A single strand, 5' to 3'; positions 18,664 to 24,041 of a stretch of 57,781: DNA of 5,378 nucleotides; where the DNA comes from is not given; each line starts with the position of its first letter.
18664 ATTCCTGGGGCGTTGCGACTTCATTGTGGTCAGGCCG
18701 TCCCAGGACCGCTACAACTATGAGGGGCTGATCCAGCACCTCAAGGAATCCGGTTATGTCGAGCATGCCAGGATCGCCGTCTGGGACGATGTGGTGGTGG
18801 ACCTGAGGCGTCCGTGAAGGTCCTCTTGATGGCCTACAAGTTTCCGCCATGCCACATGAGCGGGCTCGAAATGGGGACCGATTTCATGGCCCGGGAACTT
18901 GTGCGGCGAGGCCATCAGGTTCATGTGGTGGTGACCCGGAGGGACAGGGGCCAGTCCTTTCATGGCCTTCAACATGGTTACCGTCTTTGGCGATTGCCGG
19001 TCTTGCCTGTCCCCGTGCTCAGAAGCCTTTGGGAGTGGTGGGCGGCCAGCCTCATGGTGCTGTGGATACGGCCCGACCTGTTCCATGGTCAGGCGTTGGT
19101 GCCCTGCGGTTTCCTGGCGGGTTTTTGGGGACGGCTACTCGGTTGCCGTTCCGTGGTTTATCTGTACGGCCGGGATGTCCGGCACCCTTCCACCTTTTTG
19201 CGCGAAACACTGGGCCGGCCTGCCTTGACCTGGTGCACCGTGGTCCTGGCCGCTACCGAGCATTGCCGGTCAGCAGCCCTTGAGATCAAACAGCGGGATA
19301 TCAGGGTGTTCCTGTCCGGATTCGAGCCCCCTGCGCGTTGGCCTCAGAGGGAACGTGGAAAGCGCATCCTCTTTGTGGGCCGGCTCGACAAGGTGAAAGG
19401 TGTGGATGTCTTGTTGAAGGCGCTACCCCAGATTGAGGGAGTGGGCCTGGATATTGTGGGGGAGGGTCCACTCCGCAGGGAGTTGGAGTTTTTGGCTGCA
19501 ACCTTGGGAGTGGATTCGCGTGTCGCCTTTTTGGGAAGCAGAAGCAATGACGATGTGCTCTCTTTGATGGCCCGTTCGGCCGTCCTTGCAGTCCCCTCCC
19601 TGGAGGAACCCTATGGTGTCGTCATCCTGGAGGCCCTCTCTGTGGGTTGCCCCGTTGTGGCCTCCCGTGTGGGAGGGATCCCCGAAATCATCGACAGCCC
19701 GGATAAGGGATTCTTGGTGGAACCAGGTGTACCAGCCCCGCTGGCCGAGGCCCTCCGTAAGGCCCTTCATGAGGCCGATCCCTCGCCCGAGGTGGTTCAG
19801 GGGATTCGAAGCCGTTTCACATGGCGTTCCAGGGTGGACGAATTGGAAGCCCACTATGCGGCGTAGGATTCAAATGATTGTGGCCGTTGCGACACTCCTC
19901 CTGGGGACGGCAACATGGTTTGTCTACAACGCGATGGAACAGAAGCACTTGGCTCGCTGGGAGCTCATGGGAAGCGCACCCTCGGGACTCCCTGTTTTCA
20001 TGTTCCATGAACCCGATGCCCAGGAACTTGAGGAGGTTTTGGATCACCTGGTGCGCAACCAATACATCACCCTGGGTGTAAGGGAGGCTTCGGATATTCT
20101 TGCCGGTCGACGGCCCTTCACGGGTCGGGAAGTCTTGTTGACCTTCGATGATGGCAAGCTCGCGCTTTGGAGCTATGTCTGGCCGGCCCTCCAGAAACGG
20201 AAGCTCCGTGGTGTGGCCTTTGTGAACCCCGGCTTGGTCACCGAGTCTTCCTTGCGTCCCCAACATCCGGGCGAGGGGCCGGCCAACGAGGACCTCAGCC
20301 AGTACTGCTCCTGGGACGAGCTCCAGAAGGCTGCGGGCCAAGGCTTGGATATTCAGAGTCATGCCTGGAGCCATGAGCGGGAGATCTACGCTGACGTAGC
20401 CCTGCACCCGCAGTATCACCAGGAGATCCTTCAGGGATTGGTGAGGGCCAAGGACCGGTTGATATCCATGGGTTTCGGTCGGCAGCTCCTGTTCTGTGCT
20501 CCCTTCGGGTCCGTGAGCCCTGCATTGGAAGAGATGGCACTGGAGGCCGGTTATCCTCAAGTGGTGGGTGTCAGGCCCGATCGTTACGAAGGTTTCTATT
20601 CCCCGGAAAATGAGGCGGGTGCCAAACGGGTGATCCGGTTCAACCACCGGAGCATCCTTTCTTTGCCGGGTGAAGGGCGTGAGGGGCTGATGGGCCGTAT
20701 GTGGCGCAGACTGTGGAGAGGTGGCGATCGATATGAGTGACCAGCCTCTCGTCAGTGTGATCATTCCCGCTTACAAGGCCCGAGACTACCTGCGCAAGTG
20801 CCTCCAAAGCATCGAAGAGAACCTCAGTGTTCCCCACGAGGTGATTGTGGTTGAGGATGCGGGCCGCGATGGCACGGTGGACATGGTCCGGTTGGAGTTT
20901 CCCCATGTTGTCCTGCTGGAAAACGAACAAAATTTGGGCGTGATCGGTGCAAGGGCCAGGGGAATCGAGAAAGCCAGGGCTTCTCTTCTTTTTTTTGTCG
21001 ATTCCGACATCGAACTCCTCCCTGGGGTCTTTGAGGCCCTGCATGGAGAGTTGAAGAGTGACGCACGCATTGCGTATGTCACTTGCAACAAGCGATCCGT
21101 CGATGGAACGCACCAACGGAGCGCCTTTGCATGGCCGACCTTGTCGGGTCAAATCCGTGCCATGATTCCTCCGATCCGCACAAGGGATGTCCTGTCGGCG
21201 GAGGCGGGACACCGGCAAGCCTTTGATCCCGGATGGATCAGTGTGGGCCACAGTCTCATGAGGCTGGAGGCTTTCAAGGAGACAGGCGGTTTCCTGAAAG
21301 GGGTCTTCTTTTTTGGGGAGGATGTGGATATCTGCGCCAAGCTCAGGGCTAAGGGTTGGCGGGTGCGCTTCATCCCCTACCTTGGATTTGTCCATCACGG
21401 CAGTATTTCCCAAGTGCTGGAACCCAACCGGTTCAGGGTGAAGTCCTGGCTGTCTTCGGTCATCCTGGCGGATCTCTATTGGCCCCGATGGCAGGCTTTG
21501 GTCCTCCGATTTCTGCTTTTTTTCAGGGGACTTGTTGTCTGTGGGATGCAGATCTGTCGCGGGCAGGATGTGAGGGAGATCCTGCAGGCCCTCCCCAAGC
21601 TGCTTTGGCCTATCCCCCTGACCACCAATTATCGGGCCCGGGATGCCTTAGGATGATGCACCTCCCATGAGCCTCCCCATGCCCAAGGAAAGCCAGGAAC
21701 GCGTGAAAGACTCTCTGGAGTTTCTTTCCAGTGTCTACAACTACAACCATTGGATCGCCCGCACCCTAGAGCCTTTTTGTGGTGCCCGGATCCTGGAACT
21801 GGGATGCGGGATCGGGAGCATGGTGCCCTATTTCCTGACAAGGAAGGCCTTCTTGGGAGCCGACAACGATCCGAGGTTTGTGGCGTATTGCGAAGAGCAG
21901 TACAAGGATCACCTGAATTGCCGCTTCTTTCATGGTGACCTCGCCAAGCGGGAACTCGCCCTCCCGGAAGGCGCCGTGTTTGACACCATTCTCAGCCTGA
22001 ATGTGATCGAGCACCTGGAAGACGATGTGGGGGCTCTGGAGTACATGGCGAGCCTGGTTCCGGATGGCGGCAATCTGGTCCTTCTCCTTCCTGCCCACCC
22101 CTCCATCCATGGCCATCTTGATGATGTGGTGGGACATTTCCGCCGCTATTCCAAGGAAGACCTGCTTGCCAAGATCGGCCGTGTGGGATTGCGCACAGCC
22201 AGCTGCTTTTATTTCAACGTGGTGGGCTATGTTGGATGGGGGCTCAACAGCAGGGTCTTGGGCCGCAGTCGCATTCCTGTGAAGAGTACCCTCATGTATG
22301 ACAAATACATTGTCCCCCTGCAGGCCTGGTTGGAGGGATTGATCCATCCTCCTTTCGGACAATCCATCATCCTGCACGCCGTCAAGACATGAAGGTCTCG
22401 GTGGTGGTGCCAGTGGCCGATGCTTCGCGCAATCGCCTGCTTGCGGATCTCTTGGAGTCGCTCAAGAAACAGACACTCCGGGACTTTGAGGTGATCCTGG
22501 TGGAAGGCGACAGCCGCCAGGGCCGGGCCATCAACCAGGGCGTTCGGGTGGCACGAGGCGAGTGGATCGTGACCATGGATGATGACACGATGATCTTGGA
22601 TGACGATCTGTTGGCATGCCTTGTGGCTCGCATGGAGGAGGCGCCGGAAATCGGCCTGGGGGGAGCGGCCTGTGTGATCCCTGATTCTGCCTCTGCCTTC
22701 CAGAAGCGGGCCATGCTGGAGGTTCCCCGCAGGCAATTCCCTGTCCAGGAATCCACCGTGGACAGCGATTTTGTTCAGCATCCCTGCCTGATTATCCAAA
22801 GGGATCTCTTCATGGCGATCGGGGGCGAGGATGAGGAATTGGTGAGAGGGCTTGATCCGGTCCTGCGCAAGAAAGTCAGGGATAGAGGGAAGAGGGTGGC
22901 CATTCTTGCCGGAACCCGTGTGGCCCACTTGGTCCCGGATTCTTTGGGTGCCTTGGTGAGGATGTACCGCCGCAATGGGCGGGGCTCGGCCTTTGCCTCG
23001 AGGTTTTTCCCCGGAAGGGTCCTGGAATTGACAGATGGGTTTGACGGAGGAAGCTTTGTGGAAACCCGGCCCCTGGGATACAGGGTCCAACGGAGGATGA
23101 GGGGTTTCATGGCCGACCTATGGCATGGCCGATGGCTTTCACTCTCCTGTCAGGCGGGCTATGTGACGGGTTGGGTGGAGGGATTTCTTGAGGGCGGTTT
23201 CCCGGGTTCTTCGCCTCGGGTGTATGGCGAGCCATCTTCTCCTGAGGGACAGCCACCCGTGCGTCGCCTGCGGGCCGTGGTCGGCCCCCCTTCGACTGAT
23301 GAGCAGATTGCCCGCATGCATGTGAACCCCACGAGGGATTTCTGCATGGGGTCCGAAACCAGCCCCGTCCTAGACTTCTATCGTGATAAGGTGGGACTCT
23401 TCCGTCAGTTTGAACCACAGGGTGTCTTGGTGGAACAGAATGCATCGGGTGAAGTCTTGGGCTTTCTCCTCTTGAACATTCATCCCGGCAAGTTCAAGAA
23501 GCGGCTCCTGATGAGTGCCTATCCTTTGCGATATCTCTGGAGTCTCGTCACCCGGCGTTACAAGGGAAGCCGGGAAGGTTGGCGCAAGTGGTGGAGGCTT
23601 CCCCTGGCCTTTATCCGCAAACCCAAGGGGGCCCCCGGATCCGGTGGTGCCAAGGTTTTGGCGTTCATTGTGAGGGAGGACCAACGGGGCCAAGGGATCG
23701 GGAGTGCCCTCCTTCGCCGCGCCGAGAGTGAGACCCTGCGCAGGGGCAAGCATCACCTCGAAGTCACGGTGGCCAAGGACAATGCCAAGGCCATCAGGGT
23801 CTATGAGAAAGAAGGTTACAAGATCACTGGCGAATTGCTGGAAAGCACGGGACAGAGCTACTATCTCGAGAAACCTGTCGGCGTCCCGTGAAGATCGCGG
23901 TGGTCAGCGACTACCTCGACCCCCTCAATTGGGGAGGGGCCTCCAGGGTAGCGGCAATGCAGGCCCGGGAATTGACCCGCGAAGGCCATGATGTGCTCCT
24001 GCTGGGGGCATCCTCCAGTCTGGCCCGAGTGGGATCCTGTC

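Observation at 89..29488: Glycan-assembly island built around GT-C-fold membrane proteins with no recognisable Wzx/Wzy/ABC exporter or initiating phosphoglycosyltransferase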

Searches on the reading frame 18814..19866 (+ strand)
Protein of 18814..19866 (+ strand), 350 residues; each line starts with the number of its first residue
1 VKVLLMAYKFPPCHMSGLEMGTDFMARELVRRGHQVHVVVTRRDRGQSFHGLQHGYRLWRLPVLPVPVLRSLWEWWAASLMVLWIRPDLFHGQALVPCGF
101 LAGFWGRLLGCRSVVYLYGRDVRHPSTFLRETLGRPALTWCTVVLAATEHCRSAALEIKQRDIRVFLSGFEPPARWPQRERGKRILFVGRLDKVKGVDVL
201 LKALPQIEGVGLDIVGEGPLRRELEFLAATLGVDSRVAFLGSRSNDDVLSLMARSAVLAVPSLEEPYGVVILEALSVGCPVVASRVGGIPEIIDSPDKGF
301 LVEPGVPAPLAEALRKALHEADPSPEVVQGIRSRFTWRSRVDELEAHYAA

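Call 4: search_protein_families(library=pfam, proteins=[window:18814-19866:+], max_evalue=0.01)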
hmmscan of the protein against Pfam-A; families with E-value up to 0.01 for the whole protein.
window:18814-19866:+ (350 aa): 6 families
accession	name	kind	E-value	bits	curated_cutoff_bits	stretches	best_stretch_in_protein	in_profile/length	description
PF00534.26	Glycos_transf_1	-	5.3e-36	124.2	26.4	1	177-321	10-159/172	Glycosyl transferases group 1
PF13692.12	Glyco_trans_1_4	-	4e-35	121.6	27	1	183-319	2-141/142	Glycosyl transferases group 1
PF13439.12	Glyco_transf_4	-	5.6e-14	53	28.5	1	16-166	2-162/170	Glycosyltransferase Family 4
PF13579.12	Glyco_trans_4_4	-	4.2e-11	43.9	29.7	1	22-158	7-145/158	Glycosyl transferase 4-like domain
PF20706.3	GT4-conflict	-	2e-10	40.7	26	1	163-296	174-323/385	Family 4 Glycosyltransferase in conflict systems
PF13524.12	Glyco_trans_1_2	-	0.00077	19.9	25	1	200-345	5-143/144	Glycosyl transferase-like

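Call 58: search_protein_families(library=ncbifam, proteins=[window:18814-19866:+], max_evalue=0.00001)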
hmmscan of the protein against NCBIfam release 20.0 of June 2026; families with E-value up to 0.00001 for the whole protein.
window:18814-19866:+ (350 aa): 32 families (the best 25 are shown)
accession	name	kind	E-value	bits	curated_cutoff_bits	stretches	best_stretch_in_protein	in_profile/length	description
NF041876.1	EPS_EpsE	equivalog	5.7e-30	104.8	400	1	174-333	206-374/389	exopolysaccharide biosynthesis GT4 family glycosyltransferase EpsE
TIGR03088.1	stp2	hypoth_equivalog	4.6e-24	85.2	409.05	1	183-326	195-344/374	TIGR03088 family PEP-CTERM/XrtA system glycosyltransferase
TIGR03449.1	mycothiol_MshA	equivalog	5.1e-23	81.6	462.5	1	183-349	221-401/406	D-inositol-3-phosphate glycosyltransferase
TIGR03999.1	thiol_BshA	equivalog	8.3e-23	80.9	273.7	1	183-348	200-370/375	N-acetyl-alpha-D-glucosaminyl L-malate synthase BshA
NF047684.1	TeichurnBiosyTuaC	equivalog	4.1e-21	75.3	550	1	183-333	220-367/391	teichuronic acid biosynthesis protein TuaC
NF046085.1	XrtY_assoc_Gly1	equivalog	4.7e-18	65.2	400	1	178-323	205-352/387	XrtY-associated glycosyltransferase XYAG1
TIGR02149.1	glgA_Coryne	subfamily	1.7e-17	63.6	302.4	1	183-306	205-335/391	glycogen synthase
TIGR04047.1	MSMEG_0565_glyc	hypoth_equivalog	5.4e-17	61.9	259.85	1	218-342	239-365/373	MSMEG_0565 family glycosyltransferase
TIGR02095.1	glgA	subfamily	5.1e-16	58.4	328.45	1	179-343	291-469/477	glycogen/starch synthase, ADP-glucose type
NF053787.1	GlcN_PG_synth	equivalog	5.9e-15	55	480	1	183-349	198-357/361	N-acetylglucosaminyl phosphatidylglycerol synthase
NF050063.1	ProtGlycPglJ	equivalog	9.3e-15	54.7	500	1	183-321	195-333/363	N-acetylgalactosamine-N,N'-diacetylbacillosaminyl-diphospho-undecaprenol 4-alpha-N-acetylgalactosaminyltransferase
TIGR04157.1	glyco_rSAM_CFB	subfamily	2.1e-13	50.1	400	1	182-295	227-341/406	TIGR04157 family glycosyltransferase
TIGR04063.1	stp3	hypoth_equivalog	2.2e-13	49.9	442.05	1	184-348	215-392/397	TIGR04063 family PEP-CTERM/XrtA system glycosyltransferase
NF041879.1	EPS_EpsH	equivalog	1.4e-12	47.1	800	1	183-336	238-401/431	exopolysaccharide biosynthesis glycosyltransferase EpsH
NF041010.1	glycosy_Agl16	equivalog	2.2e-12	46.5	575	1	156-319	151-317/352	glycosylation protein Agl16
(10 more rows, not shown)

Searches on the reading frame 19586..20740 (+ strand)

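Call 4: search_protein_families(library=pfam, proteins=[window:19586-20740:+], max_evalue=0.01)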
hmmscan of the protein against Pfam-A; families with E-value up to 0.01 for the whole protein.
window:19586-20740:+ (384 aa): 1 family
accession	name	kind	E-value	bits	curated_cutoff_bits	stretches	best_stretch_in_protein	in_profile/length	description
PF01522.26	Polysacc_deac_1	-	5.7e-16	59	23.1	1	178-325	4-123/124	Polysaccharide deacetylase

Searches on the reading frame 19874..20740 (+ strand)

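Call 58: search_protein_families(library=ncbifam, proteins=[window:19874-20740:+], max_evalue=0.00001)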
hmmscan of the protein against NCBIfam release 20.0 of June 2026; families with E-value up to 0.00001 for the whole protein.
window:19874-20740:+ (288 aa): 2 families
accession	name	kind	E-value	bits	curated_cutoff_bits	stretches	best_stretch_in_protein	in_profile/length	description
TIGR03938.2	deacetyl_PgaB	equivalog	4.3e-11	41.8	321.9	1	49-174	28-152/621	poly-beta-1,6-N-acetyl-D-glucosamine N-deacetylase PgaB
NF011177.0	PRK14582.1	equivalog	2.3e-07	29.5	923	1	50-174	72-195/671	poly-beta-1,6-N-acetyl-D-glucosamine N-deacetylase PgaB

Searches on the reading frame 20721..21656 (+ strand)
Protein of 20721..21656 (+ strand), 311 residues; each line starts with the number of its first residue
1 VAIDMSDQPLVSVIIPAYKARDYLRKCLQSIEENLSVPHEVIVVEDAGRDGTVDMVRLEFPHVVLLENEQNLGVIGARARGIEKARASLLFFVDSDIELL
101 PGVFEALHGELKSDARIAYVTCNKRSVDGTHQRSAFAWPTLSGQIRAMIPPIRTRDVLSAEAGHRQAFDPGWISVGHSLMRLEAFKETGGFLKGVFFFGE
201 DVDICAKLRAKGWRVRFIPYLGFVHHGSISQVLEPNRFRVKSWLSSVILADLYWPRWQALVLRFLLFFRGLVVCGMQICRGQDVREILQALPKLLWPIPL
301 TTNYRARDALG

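Call 4: search_protein_families(library=pfam, proteins=[window:20721-21656:+], max_evalue=0.01)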
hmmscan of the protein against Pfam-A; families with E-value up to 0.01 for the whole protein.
window:20721-21656:+ (311 aa): 5 families
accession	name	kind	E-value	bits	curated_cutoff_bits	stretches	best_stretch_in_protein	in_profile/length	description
PF00535.33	Glycos_transf_2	-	5e-23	82.3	23.3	1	12-143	1-138/168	Glycosyl transferase family 2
PF13641.12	Glyco_tranf_2_3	-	9.4e-18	65.5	27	1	9-220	2-206/230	Glycosyltransferase like family 2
PF13632.12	Glyco_trans_2_3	-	3e-09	37.4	27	1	92-272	4-164/198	Glycosyl transferase family group 2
PF13506.12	Glyco_transf_21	-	7.5e-05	22.7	21.7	1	80-220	24-149/174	Glycosyl transferase family 21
PF10111.15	Glyco_tranf_2_2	-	0.00029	20.8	27.3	1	12-106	1-101/276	Glycosyltransferase like family 2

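Call 58: search_protein_families(library=ncbifam, proteins=[window:20721-21656:+], max_evalue=0.00001)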
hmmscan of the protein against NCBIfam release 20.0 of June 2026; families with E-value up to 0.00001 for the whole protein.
window:20721-21656:+ (311 aa): 12 families
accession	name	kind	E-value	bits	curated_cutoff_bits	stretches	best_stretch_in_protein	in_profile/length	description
TIGR03965.1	mycofact_glyco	equivalog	3.6e-21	75.6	280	2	8-118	73-185/467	mycofactocin biosynthesis glycosyltransferase MftF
NF007482.0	PRK10073.1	equivalog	7e-17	61.4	423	1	5-128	2-126/334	glycosyltransferase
NF041875.1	EPS_EpsD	equivalog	1.5e-15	57.4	370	1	11-220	1-201/325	exopolysaccharide biosynthesis glycosyltransferase EpsD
TIGR03937.1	PgaC_IcaA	equivalog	1.4e-12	47.3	422.3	1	3-125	39-164/407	poly-beta-1,6-N-acetyl-D-glucosamine synthase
TIGR04283.1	glyco_like_mftF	equivalog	1.3e-11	44.6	182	1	11-119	1-105/221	TIGR04283 family arsenosugar biosynthesis glycosyltransferase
NF047683.1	TeichurnBiosyTuaG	equivalog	1.7e-10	41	400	1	6-98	3-98/252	teichuronic acid biosynthesis protein TuaG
NF050050.1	ProtGlycPglI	equivalog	8.1e-09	35.3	500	1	9-112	2-109/306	GalNAc(5)-diNAcBac-PP-undecaprenol beta-1,3-glucosyltransferase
NF038302.1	EPS_HpsE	equivalog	1.1e-07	31.2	300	0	11-96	3-96/307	hormogonium polysaccharide biosynthesis glycosyltransferase HpsE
NF038299.1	EPS_HpsN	equivalog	1.9e-07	30.4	425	1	9-120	1-115/317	hormogonium polysaccharide biosynthesis glycosyltransferase HpsN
NF041394.1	GtaseAglG_Halo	equivalog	4.8e-06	26.1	440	1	11-96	3-92/304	glucosyl-dolichyl phosphate glucuronosyltransferase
TIGR04195.1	S_glycosyl_SunS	equivalog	6.1e-06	25.3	350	1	4-96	52-141/421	SunS family peptide S-glycosyltransferase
TIGR04242.1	nodulat_NodC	equivalog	7.7e-06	25.1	550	0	5-113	44-158/395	chitooligosaccharide synthase NodC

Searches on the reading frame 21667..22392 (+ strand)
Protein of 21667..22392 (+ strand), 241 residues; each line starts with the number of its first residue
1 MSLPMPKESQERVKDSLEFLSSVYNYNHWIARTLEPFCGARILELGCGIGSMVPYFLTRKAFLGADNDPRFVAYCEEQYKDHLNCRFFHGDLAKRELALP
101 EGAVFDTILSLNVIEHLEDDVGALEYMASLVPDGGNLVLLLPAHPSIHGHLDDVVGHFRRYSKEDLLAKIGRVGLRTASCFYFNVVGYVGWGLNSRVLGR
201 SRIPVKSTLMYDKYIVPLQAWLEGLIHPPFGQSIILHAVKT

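Call 5: search_protein_families(library=pfam, proteins=[window:21667-22392:+], max_evalue=0.01)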
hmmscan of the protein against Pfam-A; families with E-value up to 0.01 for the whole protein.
window:21667-22392:+ (241 aa): 6 families
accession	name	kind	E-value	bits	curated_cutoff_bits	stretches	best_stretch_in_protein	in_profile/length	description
PF08242.18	Methyltransf_12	-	5.4e-12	46.7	30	1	43-137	1-98/98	Methyltransferase domain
PF13649.12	Methyltransf_25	-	1.4e-11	45.4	27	1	42-135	1-97/97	Methyltransferase domain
PF08241.18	Methyltransf_11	-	4.8e-11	43.6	21.2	1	43-138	1-94/95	Methyltransferase domain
PF13489.12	Methyltransf_23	-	1.2e-10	41.8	27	1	26-146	9-123/164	Methyltransferase domain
PF13847.12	Methyltransf_31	-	1.2e-05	25.4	27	1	39-143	4-113/145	Methyltransferase domain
PF08003.17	Methyltransf_9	-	0.0022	17.4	23.8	1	31-163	108-238/315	Protein of unknown function (DUF1698)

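Call 58: search_protein_families(library=ncbifam, proteins=[window:21667-22392:+], max_evalue=0.00001)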
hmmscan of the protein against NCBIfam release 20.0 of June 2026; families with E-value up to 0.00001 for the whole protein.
window:21667-22392:+ (241 aa): 0 families

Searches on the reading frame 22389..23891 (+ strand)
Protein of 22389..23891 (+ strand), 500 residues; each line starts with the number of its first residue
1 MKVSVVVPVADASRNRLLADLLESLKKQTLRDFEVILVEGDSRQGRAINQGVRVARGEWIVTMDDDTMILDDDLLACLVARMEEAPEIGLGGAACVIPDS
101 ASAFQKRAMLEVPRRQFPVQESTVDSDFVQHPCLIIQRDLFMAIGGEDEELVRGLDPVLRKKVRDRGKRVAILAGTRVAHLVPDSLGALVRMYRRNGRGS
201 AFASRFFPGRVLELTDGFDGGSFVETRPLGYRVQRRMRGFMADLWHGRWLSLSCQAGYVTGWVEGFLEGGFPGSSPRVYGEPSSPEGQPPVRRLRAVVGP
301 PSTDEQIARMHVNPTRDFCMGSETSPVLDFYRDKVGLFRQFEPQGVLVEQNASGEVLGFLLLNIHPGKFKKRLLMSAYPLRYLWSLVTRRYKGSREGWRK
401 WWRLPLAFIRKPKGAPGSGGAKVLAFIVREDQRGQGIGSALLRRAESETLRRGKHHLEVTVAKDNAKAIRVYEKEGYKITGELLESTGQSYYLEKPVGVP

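Call 5: search_protein_families(library=pfam, proteins=[window:22389-23891:+], max_evalue=0.01)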
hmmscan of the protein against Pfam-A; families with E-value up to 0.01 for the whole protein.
window:22389-23891:+ (500 aa): 10 families
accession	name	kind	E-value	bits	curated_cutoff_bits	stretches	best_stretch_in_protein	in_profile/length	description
PF00583.31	Acetyltransf_1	-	6.8e-13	49.4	20.7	1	419-477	58-116/116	Acetyltransferase (GNAT) family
PF00535.33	Glycos_transf_2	-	9.9e-13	48.8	23.3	1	43-141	65-164/168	Glycosyl transferase family 2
PF13508.13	Acetyltransf_7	-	2.5e-09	37.8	27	1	422-478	31-83/84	Acetyltransferase (GNAT) domain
PF13673.13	Acetyltransf_10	-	1.4e-08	35.2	23.6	1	422-488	53-118/128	Acetyltransferase (GNAT) domain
PF08445.16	FR47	-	2.3e-05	24.7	22.1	1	424-478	25-78/86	FR47-like protein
PF13641.12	Glyco_tranf_2_3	-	0.0002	21.9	27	1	11-198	38-229/230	Glycosyltransferase like family 2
PF13506.12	Glyco_transf_21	-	0.0012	18.8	21.7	1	48-188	22-164/174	Glycosyl transferase family 21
PF13420.13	Acetyltransf_4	-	0.0057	17.1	24.3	0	424-482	80-139/155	Acetyltransferase (GNAT) domain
PF13632.12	Glyco_trans_2_3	-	0.0068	16.7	27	1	59-112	1-52/198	Glycosyl transferase family group 2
PF13712.12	Glyco_tranf_2_5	-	0.0094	16.1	27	0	23-94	20-91/210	Glycosyltransferase like family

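Call 58: search_protein_families(library=ncbifam, proteins=[window:22389-23891:+], max_evalue=0.00001)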
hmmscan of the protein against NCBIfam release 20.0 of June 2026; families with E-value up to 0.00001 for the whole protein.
window:22389-23891:+ (500 aa): 5 families
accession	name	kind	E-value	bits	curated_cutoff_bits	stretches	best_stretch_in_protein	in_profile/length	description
TIGR01575.1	rimI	equivalog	3.3e-09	37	86.4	1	421-481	56-116/132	ribosomal protein S18-alanine N-acetyltransferase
NF002959.0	PRK03624.1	equivalog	6.3e-09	35.7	124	1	425-479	77-131/147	GNAT family acetyltransferase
NF041875.1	EPS_EpsD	equivalog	8.8e-08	31.9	370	0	46-180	69-206/325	exopolysaccharide biosynthesis glycosyltransferase EpsD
TIGR03965.1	mycofact_glyco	equivalog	2.2e-07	30.1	280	1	44-211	140-311/467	mycofactocin biosynthesis glycosyltransferase MftF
TIGR03103.1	trio_acet_GNAT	equivalog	1.8e-06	26.8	569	1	420-478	155-213/547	N-acetylglutaminylglutamine synthetase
